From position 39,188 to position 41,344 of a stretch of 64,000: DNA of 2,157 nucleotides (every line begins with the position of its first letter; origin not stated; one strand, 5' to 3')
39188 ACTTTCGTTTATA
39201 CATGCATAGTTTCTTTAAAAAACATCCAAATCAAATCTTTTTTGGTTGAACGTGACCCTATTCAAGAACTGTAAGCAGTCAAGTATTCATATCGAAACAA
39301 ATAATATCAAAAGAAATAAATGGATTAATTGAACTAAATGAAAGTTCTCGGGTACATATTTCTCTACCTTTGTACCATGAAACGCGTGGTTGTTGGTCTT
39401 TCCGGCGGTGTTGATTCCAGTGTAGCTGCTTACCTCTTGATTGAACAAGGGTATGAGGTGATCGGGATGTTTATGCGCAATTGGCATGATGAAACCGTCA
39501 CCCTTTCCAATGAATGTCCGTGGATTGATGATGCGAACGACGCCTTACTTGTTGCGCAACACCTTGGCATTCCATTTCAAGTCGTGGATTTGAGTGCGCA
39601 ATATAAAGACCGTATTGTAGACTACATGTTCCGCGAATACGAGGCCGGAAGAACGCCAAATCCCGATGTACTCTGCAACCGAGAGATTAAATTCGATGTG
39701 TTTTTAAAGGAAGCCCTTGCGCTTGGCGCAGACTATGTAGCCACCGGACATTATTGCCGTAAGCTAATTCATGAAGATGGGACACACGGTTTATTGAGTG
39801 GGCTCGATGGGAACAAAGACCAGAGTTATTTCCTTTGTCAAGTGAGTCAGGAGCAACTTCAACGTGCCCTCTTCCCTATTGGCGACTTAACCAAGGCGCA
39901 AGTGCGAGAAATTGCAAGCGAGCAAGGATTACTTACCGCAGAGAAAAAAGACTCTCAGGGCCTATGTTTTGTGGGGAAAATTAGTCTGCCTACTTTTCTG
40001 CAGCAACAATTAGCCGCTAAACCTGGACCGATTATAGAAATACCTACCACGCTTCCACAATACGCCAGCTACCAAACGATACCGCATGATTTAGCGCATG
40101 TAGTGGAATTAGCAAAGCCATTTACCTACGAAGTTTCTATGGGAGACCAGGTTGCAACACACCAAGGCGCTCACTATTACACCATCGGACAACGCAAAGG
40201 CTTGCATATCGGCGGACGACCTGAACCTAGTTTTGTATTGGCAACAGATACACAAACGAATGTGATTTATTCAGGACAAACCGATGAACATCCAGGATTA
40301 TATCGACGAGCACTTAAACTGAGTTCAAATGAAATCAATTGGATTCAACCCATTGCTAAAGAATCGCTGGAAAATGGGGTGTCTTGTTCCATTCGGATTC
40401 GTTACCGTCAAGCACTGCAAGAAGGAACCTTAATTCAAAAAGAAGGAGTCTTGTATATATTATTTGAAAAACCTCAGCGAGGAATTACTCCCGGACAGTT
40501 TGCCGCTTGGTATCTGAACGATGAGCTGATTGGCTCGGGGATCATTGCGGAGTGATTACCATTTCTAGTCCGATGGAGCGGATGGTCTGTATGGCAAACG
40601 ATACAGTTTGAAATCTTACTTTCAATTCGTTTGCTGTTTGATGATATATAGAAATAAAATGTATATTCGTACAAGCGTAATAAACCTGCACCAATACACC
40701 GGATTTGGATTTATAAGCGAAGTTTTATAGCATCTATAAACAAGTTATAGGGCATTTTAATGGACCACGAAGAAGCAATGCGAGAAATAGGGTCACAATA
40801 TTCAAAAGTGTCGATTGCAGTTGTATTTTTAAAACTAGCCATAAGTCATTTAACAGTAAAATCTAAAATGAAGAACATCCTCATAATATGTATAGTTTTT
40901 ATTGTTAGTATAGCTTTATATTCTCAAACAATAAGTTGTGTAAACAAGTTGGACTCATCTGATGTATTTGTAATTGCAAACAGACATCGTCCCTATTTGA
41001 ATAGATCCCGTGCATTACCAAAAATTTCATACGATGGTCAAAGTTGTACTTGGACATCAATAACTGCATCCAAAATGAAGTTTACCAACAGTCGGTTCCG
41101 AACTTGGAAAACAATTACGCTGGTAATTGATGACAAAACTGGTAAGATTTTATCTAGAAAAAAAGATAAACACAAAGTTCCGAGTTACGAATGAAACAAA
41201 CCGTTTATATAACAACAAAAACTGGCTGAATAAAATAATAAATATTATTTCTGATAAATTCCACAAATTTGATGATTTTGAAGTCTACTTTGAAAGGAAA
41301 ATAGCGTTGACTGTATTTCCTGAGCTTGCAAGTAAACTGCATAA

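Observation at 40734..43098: Integron-like cassette array (three attC-like sites, no integrase in view) directly downstream of mnmA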

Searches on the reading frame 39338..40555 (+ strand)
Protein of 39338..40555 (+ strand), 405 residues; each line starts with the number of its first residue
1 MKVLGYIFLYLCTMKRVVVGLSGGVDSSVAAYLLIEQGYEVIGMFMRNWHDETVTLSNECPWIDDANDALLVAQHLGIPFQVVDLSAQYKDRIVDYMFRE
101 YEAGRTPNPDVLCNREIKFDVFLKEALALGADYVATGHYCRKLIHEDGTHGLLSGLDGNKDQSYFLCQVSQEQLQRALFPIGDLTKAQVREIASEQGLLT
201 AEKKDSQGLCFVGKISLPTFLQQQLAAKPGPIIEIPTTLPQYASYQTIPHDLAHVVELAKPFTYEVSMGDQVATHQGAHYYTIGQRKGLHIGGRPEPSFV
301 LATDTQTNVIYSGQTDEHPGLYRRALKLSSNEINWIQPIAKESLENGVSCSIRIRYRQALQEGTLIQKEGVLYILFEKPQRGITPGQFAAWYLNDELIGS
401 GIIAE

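Call 8: search_protein_families(library=pfam, proteins=[window:39338-40555:+], max_evalue=0.1)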
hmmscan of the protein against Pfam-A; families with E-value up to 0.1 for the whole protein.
window:39338-40555:+ (405 aa): 10 families
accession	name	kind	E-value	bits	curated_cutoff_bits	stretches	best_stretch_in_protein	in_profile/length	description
PF03054.22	tRNA_Me_trans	-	3.1e-80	269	20.6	1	15-214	1-202/202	tRNA methyl transferase HUP domain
PF20258.4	tRNA_Me_trans_C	-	7.2e-17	61.9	20.6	1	328-403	4-77/77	Aminomethyltransferase beta-barrel domain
PF20259.3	tRNA_Me_trans_M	-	1.5e-16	60.1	27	1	264-312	16-64/66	tRNA methyl transferase PRC-barrel domain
PF02540.23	NAD_synthase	-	2.8e-09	36.9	21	1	13-90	17-86/242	NAD synthase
PF02568.20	ThiI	-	1.4e-05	25.3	20.5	1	14-49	3-38/197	Thiamine biosynthesis protein (ThiI)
PF00733.27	Asn_synthase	-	0.00099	19.3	21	1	16-88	19-82/354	Asparagine synthase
PF06508.19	QueC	-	0.0011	19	22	1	17-46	2-31/210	Queuosine biosynthesis protein QueC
PF24167.1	DUF7411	-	0.0084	16.1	28.7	1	17-99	3-72/194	Family of unknown function (DUF7411)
PF00764.25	Arginosuc_synth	-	0.039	14.4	27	1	16-45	1-31/162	Arginosuccinate synthase N-terminal HUP domain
PF01171.26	ATP_bind_3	-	0.062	13.5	27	0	17-40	2-25/182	PP-loop family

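Call 11: find_encoding_contigs(protein=window:39377-40552:+, flank=10000, max_places=10)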
Protein window:39377-40552:+ (392 aa): no gene with exactly this product is on record in the collection.

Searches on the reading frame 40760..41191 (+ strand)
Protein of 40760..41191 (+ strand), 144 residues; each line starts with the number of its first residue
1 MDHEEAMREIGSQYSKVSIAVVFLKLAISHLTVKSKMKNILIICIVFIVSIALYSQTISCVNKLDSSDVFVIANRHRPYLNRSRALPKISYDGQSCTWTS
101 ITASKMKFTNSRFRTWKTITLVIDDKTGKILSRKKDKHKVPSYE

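Call 83: find_encoding_contigs(protein=window:40760-41191:+, flank=4000, max_places=10)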
Protein window:40760-41191:+ (144 aa): 2 contigs read that carry it; 2 places shown.
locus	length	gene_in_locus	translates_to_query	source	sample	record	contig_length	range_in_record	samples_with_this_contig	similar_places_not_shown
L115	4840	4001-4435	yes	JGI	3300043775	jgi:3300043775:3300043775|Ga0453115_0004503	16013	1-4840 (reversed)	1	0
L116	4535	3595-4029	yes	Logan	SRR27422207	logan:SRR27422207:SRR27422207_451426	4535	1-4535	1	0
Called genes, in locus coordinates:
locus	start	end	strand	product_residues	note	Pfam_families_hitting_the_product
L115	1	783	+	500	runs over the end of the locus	PF03572:Peptidase_S41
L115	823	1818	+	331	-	PF06580:His_kinase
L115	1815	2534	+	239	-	PF00072:Response_reg, PF04397:LytTR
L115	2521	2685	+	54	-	-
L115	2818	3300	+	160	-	-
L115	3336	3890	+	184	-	-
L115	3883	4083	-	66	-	-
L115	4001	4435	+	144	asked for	-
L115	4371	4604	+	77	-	-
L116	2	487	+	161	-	?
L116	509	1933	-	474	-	PF22827:GldL_N (weak)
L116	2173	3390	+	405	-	PF02540:NAD_synthase, PF02568:ThiI (faint), PF03054:tRNA_Me_trans, PF20259:tRNA_Me_trans_M, PF20258:tRNA_Me_trans_C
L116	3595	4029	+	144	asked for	-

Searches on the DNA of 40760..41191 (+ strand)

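Call 84: search_with_rna_model(model_id=R1, sources=[L115, L116, L114, L105, L106, L107, L108, L109, L110, L111, L001, L002, L005, L007, L008, L020, L021], max_evalue=0.01)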
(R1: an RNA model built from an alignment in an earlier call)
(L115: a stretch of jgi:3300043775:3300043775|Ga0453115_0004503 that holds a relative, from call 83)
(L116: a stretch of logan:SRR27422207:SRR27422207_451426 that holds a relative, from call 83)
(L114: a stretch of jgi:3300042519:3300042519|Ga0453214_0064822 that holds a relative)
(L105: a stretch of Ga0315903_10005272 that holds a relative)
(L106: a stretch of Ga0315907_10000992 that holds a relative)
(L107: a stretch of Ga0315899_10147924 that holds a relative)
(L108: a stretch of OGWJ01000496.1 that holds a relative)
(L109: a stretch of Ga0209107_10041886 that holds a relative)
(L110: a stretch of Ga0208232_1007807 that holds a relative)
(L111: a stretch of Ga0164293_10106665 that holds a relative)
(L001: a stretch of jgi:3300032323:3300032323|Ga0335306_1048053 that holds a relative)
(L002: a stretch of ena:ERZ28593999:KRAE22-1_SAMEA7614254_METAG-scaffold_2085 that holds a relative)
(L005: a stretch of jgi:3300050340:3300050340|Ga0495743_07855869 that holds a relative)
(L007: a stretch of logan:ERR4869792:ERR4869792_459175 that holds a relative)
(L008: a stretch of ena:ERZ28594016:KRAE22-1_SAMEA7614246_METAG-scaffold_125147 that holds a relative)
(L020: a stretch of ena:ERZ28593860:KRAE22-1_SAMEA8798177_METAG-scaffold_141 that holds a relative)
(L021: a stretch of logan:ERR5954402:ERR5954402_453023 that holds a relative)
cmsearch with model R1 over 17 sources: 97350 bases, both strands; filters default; matches with E-value up to 0.01: 29.
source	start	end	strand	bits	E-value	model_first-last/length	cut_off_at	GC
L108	1332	1471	-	119.2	1.2e-27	1-140/140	no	0.47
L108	3565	3704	-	112.1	7.7e-26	1-140/140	no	0.5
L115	2539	2679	+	97.5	4.2e-22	1-140/140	no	0.48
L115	3893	3995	+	94.6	2.2e-21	1-140/140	no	0.52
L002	3020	3162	+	93.3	4.6e-21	1-140/140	no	0.41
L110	500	641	-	83.1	1.8e-18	1-140/140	no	0.42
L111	269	371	-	77.1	6.3e-17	1-140/140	no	0.49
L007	763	905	+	67.4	1.8e-14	1-140/140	no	0.41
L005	2580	2673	+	65.7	5e-14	1-140/140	no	0.49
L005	724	817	+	63.1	2.3e-13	1-140/140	no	0.54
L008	1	135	+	62.3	3.7e-13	4-140/140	5'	0.39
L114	1527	1665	+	62.1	4.1e-13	1-140/140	no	0.5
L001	5188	5326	+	62.1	4.1e-13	1-140/140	no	0.5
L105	1455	1548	+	60.9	8.1e-13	1-140/140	no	0.51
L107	366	460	-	59.6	1.8e-12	1-140/140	no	0.55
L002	3853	3992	+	59.4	2e-12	1-140/140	no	0.45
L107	871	960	-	59.2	2.2e-12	1-140/140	no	0.47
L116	4272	4410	+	58.4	3.5e-12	1-140/140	no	0.5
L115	4678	4816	+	57.6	5.6e-12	1-140/140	no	0.48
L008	886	979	+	56.2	1.3e-11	1-140/140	no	0.52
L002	4743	4836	+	41.1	8.7e-08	1-140/140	no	0.55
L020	6451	6513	-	38.8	3.3e-07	1-140/140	no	0.46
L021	783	845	-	38.8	3.3e-07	1-140/140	no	0.46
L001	6760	6846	+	38.1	5e-07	1-140/140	no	0.53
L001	5913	6009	+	32.8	1.2e-05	1-140/140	no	0.58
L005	1767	1829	+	32.3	1.5e-05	1-140/140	no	0.51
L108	1348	1459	+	29.5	8e-05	13-124/140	no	0.47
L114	2252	2348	+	26.8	0.00038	1-140/140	no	0.59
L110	1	33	-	21.4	0.0088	1-33/140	3'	0.58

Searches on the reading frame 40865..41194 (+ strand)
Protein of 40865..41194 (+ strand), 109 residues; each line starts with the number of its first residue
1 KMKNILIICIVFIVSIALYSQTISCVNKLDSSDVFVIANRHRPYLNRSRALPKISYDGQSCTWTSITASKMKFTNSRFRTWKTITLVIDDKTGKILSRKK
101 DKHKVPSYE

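Call 8: search_protein_families(library=pfam, proteins=[window:40865-41194:+], max_evalue=0.1)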
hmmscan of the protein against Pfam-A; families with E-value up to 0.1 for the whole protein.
window:40865-41194:+ (109 aa): 1 family
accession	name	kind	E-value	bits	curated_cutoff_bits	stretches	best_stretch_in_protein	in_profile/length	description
PF17498.7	DUF5433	-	0.027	15.2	27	1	5-26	14-36/67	Family of unknown function (DUF5433)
